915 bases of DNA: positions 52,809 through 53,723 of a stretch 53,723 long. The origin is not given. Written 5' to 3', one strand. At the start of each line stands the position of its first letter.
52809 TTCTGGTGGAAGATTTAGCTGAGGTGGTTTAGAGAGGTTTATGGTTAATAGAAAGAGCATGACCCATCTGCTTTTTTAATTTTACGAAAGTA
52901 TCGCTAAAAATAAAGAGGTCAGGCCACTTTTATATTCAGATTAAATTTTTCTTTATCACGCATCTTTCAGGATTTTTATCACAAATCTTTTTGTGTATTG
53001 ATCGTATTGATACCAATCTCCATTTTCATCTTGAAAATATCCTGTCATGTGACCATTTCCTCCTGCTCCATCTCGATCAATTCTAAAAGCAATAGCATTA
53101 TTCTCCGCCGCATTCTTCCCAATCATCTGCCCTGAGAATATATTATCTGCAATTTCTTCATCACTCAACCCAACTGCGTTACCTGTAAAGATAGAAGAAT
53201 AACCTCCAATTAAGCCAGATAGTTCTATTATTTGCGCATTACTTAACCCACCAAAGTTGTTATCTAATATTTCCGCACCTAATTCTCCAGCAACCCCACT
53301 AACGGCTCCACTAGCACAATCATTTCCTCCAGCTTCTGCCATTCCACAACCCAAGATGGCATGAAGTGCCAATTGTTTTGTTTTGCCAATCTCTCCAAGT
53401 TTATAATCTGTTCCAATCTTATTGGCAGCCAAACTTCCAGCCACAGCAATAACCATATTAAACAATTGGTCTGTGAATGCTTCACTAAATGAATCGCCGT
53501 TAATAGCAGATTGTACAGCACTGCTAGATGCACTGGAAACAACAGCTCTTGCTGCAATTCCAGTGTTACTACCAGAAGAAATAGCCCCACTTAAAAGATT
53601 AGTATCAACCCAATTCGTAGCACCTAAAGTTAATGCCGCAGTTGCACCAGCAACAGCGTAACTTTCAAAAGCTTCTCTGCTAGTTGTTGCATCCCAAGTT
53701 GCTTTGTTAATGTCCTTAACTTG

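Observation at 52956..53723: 3' end of a CdiA/FhaB-type polymorphic toxin: AENN pre-toxin motif, only 46 residues after it, and no immunity gene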

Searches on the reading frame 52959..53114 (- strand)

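Call 50: search_protein_families(library=pfam, proteins=[window:52959-53114:-], max_evalue=10)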
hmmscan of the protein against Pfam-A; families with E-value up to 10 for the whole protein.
seq(52 aa): 1 family
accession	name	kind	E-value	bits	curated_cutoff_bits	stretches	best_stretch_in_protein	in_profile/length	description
PF13032.11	RNaseH_pPIWI_RE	-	0.13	12.5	25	1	8-44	23-57/288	RNaseH domain of pPIWI_RE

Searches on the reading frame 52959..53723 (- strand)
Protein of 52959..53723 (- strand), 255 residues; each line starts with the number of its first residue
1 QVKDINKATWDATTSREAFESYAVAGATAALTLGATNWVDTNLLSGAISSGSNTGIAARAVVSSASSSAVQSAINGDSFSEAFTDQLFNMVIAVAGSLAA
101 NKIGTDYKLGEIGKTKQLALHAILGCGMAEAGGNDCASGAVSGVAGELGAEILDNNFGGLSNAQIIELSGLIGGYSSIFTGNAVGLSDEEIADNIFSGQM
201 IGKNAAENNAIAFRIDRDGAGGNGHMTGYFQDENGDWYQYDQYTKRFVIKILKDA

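Call 4: search_protein_families(library=pfam, proteins=[window:52959-53723:-], max_evalue=1)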
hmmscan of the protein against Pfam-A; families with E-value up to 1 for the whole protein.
window:52959-53723:- (255 aa): 2 families
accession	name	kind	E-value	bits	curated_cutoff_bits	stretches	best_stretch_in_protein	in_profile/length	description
PF04830.18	DUF637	-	5.8e-13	49.4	26.6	1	9-142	27-167/168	Possible hemagglutinin (DUF637)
PF15338.11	TPIP1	-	0.1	13.1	27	1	35-75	43-83/123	p53-regulated apoptosis-inducing protein 1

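Call 5: search_protein_families(library=ncbifam, proteins=[window:52959-53723:-], max_evalue=1)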
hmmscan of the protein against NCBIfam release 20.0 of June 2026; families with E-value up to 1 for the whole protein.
window:52959-53723:- (255 aa): 0 families

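Call 7: find_homologous_proteins(query=window:52959-53723:-)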
Query window:52959-53723:- (255 aa): 28 proteins with E <= 0.001 among 3548 candidates.
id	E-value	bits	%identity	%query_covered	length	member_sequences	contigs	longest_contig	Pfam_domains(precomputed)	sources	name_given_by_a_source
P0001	1.2e-156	537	100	100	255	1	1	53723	PF04830.19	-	-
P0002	8.0e-56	207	55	84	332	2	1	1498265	PF04830.19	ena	-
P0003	2.2e-52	196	44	95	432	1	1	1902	-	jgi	jgi:hypothetical protein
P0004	4.9e-52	195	55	73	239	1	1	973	PF04830.19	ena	-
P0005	5.2e-49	185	50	80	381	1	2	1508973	PF04830.19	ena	-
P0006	4.3e-46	175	51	80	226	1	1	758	PF04830.19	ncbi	-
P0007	1.2e-43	167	59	60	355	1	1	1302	PF04830.19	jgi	jgi:filamentous hemagglutinin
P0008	5.5e-40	155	56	60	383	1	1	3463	PF04830.19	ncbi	ncbi:MAG: DUF637 domain-containing protein, partial [Rickettsiales bacterium]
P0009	8.8e-40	155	56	57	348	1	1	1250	PF04830.19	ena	-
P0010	1.3e-39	154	55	62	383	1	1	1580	PF04830.19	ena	-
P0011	1.7e-38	150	52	71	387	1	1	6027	PF04830.19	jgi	jgi:hypothetical protein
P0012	8.2e-38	148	48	78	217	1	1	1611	PF04830.19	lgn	-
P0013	1.9e-36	144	42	83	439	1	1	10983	PF04830.19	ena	-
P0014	1.6e-31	128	57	49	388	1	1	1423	-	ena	-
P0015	3.2e-31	127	45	75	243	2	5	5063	-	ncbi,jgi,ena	jgi:hypothetical protein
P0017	5.2e-28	116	48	57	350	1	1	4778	PF04829.19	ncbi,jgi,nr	ncbi:MAG: VENN motif pre-toxin domain-containing protein [Alphaproteobacteria bacterium]|jgi:hypothe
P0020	1.7e-23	101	39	89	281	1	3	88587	PF04830.19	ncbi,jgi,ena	jgi:hypothetical protein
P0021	1.5e-22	98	41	71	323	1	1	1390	PF04830.19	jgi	jgi:hypothetical protein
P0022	7.7e-19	86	46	49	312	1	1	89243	-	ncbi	-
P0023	2.6e-17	81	37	82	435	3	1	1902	PF04830.19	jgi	jgi:hypothetical protein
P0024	3.2e-16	78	41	59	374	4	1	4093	PF04830.19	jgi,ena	jgi:hypothetical protein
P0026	1.1e-14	73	41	59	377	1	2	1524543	PF04830.19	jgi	jgi:hypothetical protein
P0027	1.9e-14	72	39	59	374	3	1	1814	PF04830.19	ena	-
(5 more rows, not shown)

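Call 9: find_encoding_contigs(protein=P0002, flank=10000, max_places=3)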
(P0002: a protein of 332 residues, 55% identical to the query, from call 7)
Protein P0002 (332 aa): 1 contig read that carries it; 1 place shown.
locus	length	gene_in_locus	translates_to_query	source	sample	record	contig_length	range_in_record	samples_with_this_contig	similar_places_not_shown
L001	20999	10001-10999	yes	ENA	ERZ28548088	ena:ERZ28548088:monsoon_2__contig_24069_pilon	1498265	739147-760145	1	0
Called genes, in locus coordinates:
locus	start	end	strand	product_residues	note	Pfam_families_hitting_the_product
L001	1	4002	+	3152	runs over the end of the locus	PF05860:TPS, PF13332:Fil_haemagg_2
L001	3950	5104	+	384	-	-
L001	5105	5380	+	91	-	-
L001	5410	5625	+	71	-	-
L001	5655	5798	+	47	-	-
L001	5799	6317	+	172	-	-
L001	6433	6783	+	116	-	-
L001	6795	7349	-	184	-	PF00665:rve (weak), PF13610:DDE_Tnp_IS240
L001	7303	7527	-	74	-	-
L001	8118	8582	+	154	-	-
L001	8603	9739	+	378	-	-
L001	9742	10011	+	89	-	-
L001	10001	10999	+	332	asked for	PF04830:DUF637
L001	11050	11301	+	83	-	PF01551:Peptidase_M23 (weak)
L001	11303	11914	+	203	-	-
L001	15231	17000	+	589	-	PF04830:DUF637 (weak)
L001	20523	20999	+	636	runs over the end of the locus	PF04830:DUF637 (weak)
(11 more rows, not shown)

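Call 11: search_protein_families(library=pfam, proteins=[P0003, P0002, P0005, P0007, P0008, P0011, P0015, P0017], max_evalue=1)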
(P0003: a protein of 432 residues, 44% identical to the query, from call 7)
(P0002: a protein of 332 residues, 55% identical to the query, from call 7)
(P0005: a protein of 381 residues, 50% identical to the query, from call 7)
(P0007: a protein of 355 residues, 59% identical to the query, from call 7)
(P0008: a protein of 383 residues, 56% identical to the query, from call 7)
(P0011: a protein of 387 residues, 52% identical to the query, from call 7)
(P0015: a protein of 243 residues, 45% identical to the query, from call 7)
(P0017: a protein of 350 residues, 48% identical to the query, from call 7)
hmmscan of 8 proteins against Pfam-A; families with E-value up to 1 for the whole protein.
P0003 (432 aa): 3 families
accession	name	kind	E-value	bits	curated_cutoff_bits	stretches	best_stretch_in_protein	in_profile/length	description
PF04830.18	DUF637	-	2.2e-05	24.7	26.6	1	17-206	26-168/168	Possible hemagglutinin (DUF637)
PF12180.13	EABR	-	0.058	13.4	25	1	293-306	6-19/34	TSG101 and ALIX binding domain of CEP55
PF18480.7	DUF5615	-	0.19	12.1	23.8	1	325-367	43-85/110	Domain of unknown function (DUF5615)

P0002 (332 aa): 1 family
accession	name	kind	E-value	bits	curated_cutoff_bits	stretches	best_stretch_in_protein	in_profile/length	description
PF04830.18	DUF637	-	5e-13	49.6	26.6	1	21-186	3-167/168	Possible hemagglutinin (DUF637)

P0005 (381 aa): 1 family
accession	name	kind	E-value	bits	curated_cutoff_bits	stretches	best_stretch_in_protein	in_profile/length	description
PF04830.18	DUF637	-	7.9e-13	49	26.6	1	20-156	27-167/168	Possible hemagglutinin (DUF637)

P0007 (355 aa): 1 family
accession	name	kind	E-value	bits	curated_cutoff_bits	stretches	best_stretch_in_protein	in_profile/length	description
PF04830.18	DUF637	-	2e-09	37.9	26.6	1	7-97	90-167/168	Possible hemagglutinin (DUF637)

P0008 (383 aa): 1 family
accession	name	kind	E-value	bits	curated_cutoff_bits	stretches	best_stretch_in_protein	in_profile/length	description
PF04830.18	DUF637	-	3.1e-10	40.5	26.6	1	6-119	78-167/168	Possible hemagglutinin (DUF637)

P0011 (387 aa): 3 families
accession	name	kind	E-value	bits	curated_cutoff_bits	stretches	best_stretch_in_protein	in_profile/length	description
PF04830.18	DUF637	-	4.7e-10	39.9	26.6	1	12-143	42-167/168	Possible hemagglutinin (DUF637)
PF04829.18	PT-VENN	-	0.00017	22.1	20.3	1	165-222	2-51/52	Pre-toxin domain with VENN motif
PF14318.11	Mononeg_mRNAcap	-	0.27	11.1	22.2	1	58-128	164-233/241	Mononegavirales mRNA-capping region V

P0015 (243 aa): 5 families
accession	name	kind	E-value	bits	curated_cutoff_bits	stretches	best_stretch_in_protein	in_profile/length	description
PF17803.7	Cadherin_4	-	5.3e-05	24.1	25.1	1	14-97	6-71/71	Bacterial cadherin-like domain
PF21424.3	DTP-pb9_A-dom_C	-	0.00079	19.5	27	1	51-64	7-20/32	Distal tail protein pb9, A domain C-terminal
PF04830.18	DUF637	-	0.0016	18.7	26.6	1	2-132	43-167/168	Possible hemagglutinin (DUF637)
PF17892.7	Cadherin_5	-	0.099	12.9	26.5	1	74-98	41-66/98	Cadherin-like domain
PF17963.7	Big_9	-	0.15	13.4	23.6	1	39-100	17-60/89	Bacterial Ig domain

P0017 (350 aa): 1 family
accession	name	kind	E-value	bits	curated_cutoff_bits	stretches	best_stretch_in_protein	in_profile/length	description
PF04829.18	PT-VENN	-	6.3e-06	26.7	20.3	1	61-118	2-51/52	Pre-toxin domain with VENN motif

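Call 13: find_encoding_contigs(protein=P0003, flank=10000, max_places=3)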
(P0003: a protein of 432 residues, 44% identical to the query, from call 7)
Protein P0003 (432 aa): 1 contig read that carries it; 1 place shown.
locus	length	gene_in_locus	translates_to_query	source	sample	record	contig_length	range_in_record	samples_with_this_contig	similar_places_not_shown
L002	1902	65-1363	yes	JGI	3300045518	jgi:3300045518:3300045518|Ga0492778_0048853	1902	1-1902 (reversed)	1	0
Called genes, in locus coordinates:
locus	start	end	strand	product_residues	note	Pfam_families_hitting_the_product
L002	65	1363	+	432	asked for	-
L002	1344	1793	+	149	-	-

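Call 14: find_encoding_contigs(protein=P0004, flank=10000, max_places=3)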
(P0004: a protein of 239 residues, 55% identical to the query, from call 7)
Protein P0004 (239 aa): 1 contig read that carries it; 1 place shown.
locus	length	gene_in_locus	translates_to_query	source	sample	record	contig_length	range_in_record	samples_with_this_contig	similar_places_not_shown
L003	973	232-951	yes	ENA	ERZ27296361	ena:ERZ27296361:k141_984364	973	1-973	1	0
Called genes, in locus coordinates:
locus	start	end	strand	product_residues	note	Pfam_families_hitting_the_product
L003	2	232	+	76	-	?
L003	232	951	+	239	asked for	PF04830:DUF637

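Call 15: find_encoding_contigs(protein=P0005, flank=10000, max_places=3)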
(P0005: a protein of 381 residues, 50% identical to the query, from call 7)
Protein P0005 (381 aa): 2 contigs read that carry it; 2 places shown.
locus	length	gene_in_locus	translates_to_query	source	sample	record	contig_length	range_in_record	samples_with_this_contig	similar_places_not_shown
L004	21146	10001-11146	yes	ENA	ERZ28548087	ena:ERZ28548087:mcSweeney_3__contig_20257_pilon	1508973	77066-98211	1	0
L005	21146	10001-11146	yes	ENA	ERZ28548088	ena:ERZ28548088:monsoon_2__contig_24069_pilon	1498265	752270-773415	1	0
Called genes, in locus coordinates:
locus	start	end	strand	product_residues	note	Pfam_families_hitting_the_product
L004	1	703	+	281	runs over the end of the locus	-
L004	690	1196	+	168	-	-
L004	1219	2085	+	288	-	PF13145:Rotamase_2, PF13616:Rotamase_3 (weak), PF00639:Rotamase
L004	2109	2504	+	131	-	-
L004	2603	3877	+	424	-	PF04830:DUF637 (weak)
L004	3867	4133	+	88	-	-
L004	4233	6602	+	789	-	-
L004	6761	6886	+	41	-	-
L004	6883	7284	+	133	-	-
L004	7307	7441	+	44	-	-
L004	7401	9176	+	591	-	PF04830:DUF637 (weak)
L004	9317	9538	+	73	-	-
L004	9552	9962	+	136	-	-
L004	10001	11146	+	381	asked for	PF04830:DUF637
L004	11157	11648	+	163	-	-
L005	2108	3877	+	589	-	PF04830:DUF637 (weak)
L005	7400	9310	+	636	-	PF04830:DUF637 (weak)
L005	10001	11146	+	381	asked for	PF04830:DUF637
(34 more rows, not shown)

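Call 49: find_encoding_contigs(protein=P0001, flank=10000, max_places=4)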
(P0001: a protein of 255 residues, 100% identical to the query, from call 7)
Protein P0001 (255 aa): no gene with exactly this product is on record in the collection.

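Call 50: search_protein_families(library=pfam, proteins=[L002:1344-1790:+], max_evalue=10)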
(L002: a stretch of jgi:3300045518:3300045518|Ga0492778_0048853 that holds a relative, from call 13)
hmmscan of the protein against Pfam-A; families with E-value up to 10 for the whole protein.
L002:1344-1790:+ (149 aa): 1 family
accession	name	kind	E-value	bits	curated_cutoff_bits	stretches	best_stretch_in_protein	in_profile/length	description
PF18341.7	PSA_CBD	-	0.16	12.3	27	1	94-116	6-28/60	PSA endolysin C-terminal cell wall binding domain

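Call 65: find_encoding_contigs(protein=P0020, flank=10000, max_places=2)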
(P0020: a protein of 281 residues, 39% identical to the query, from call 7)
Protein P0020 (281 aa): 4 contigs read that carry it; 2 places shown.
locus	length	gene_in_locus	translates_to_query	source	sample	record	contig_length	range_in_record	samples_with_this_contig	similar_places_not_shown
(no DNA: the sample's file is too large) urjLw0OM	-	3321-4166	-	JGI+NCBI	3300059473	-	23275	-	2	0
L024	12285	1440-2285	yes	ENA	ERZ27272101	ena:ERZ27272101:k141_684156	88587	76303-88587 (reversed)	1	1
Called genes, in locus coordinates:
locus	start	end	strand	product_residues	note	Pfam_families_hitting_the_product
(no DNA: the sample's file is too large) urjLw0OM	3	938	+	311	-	?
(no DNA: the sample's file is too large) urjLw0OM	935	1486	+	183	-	-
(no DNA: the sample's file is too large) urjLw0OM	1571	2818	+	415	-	PF04830:DUF637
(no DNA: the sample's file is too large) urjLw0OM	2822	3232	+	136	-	-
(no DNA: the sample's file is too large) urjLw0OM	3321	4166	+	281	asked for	PF04830:DUF637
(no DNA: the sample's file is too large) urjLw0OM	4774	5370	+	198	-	-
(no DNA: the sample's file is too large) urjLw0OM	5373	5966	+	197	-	-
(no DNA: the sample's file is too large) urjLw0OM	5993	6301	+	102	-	-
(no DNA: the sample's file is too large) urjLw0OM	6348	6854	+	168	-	PF13145:Rotamase_2, PF00639:Rotamase, PF13616:Rotamase_3 (weak)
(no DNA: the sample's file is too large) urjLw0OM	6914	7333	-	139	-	PF13441:Gly-zipper_YMGG (faint)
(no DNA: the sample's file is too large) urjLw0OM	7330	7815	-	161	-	PF02075:RuvC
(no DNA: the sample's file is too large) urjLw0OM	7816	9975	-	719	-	PF00378:ECH_1, PF16113:ECH_2, PF02737:3HCDH_N, PF00725:3HCDH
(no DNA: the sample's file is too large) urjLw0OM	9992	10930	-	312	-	PF00890:FAD_binding_2 (faint), PF01134:GIDA (faint), PF01266:DAO (faint), PF03486:HI0933_like (faint), PF07992:Pyr_redox_2, PF12831:FAD_oxidored (faint), PF13738:Pyr_redox_3, PF00070:Pyr_redox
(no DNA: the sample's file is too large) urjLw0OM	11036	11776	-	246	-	PF00106:adh_short, PF08659:KR, PF23441:SDR, PF01370:Epimerase (weak), PF03807:F420_oxidored (faint), PF13460:NAD_binding_10, PF13561:adh_short_C2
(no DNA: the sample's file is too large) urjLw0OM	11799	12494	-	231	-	PF02674:Colicin_V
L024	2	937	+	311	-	?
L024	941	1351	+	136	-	-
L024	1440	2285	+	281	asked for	PF04830:DUF637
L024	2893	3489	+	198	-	-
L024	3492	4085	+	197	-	-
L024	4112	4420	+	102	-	-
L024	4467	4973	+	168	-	PF13145:Rotamase_2, PF00639:Rotamase, PF13616:Rotamase_3 (weak)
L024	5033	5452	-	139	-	PF13441:Gly-zipper_YMGG (faint)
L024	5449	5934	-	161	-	PF02075:RuvC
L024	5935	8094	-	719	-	PF00378:ECH_1, PF16113:ECH_2, PF02737:3HCDH_N, PF00725:3HCDH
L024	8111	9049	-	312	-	PF00890:FAD_binding_2 (faint), PF01134:GIDA (faint), PF01266:DAO (faint), PF03486:HI0933_like (faint), PF07992:Pyr_redox_2, PF12831:FAD_oxidored (faint), PF13738:Pyr_redox_3, PF00070:Pyr_redox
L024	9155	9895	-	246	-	PF00106:adh_short, PF08659:KR, PF23441:SDR, PF01370:Epimerase (weak), PF03807:F420_oxidored (faint), PF13460:NAD_binding_10, PF13561:adh_short_C2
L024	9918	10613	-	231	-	PF02674:Colicin_V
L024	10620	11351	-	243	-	PF08511:COQ9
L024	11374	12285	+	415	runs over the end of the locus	PF00202:Aminotran_3, PF00155:Aminotran_1_2 (weak)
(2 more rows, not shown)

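Call 66: find_encoding_contigs(protein=P0022, flank=10000, max_places=2)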
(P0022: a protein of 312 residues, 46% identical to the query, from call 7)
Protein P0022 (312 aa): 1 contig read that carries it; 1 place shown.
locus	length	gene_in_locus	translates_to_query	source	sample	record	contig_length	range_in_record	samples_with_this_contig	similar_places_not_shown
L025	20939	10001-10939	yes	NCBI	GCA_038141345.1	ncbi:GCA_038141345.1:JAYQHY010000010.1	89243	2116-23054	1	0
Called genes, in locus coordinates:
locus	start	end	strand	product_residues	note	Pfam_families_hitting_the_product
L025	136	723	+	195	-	-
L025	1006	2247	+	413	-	-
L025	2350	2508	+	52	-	-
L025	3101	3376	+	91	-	-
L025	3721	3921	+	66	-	-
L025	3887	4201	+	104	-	-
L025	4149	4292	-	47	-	-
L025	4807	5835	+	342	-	PF13332:Fil_haemagg_2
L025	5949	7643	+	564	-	PF13332:Fil_haemagg_2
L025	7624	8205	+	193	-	-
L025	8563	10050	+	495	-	-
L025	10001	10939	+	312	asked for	-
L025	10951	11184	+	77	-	-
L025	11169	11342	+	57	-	-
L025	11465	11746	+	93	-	-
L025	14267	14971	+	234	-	PF04830:DUF637 (weak)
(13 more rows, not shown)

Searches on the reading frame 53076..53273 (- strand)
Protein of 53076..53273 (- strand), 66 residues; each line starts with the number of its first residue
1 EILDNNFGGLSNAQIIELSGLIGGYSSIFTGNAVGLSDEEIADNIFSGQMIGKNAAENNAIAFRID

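Call 50: search_protein_families(library=pfam, proteins=[window:53076-53273:-], max_evalue=10)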
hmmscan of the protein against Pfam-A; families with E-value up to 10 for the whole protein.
seq(66 aa): 1 family
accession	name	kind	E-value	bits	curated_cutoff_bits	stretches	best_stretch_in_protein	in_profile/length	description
PF04829.18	PT-VENN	-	0.0071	16.9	20.3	1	24-60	14-49/52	Pre-toxin domain with VENN motif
